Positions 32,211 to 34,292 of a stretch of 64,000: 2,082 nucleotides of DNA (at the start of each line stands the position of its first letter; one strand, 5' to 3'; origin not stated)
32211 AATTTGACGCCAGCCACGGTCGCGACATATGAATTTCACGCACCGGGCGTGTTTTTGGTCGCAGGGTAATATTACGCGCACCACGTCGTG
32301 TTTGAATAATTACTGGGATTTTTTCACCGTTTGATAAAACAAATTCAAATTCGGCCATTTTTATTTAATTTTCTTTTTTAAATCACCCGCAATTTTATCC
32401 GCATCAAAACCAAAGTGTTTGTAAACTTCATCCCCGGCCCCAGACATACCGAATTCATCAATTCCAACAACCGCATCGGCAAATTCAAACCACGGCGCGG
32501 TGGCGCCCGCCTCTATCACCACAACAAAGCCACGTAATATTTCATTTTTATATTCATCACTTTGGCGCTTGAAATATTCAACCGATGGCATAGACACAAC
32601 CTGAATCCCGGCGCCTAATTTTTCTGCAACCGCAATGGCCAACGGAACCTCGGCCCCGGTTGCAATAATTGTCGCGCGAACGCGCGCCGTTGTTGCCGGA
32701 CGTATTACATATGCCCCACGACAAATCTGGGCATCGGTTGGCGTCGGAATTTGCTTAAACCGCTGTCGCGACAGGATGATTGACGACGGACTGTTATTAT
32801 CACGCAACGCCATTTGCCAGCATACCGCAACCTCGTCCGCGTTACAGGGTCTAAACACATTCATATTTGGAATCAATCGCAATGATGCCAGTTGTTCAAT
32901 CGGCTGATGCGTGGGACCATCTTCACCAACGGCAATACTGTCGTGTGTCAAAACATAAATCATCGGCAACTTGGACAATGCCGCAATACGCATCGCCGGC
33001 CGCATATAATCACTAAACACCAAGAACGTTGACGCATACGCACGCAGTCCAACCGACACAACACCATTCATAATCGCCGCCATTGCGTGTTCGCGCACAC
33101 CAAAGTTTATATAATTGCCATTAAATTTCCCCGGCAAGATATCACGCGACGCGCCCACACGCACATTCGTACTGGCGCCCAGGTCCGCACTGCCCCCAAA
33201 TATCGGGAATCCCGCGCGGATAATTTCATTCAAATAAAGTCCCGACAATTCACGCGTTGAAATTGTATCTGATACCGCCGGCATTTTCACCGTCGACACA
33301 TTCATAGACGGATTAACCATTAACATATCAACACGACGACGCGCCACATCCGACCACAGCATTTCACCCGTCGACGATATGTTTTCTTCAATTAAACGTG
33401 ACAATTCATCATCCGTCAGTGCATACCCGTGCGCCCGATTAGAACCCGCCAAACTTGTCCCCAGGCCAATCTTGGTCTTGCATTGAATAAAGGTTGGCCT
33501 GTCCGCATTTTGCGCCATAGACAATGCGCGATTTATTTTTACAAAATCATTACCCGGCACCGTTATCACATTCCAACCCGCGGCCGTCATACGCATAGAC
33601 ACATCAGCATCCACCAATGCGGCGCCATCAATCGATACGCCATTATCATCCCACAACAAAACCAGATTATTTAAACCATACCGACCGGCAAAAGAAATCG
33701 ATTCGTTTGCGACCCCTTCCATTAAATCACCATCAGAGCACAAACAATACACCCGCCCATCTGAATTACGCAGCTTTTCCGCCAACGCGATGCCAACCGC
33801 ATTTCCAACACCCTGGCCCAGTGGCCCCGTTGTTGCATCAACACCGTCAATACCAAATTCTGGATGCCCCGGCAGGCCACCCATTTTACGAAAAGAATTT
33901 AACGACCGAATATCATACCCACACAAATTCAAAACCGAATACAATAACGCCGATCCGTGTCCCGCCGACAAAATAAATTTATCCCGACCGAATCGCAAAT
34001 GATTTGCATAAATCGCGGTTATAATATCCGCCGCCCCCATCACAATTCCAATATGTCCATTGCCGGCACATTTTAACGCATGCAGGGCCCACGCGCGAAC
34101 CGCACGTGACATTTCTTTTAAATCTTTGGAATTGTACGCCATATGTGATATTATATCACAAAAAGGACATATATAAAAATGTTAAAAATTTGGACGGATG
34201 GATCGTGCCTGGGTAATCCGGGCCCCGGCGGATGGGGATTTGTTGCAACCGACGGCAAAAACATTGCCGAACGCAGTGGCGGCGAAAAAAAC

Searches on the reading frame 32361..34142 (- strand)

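Call 15: search_protein_families(library=pfam, proteins=[window:32361-34142:-])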
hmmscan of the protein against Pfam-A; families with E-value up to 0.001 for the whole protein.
window:32361-34142:- (593 aa): 6 families
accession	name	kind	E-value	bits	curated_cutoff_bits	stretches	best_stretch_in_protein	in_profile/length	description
PF00456.26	Transketolase_N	-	3.8e-68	230.4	22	1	10-250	4-271/334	Transketolase, thiamine diphosphate binding domain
PF02779.29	Transket_pyr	-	1.5e-48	165.2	27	1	293-462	2-172/174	Transketolase, pyrimidine binding domain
PF22613.1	Transketolase_C_1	-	3e-27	95.5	27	1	476-580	1-113/113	Transketolase-like TK C-terminal domain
PF13292.11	DXP_synthase_N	-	1.5e-12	47.8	21.2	1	4-172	14-176/274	1-deoxy-D-xylulose-5-phosphate synthase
PF02780.25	Transketolase_C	-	1.5e-07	31.8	25.9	1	489-527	11-52/124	Transketolase, C-terminal domain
PF02775.26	TPP_enzyme_C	-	8e-06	26.2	21.9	1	104-175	26-91/151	Thiamine pyrophosphate enzyme, C-terminal TPP binding domain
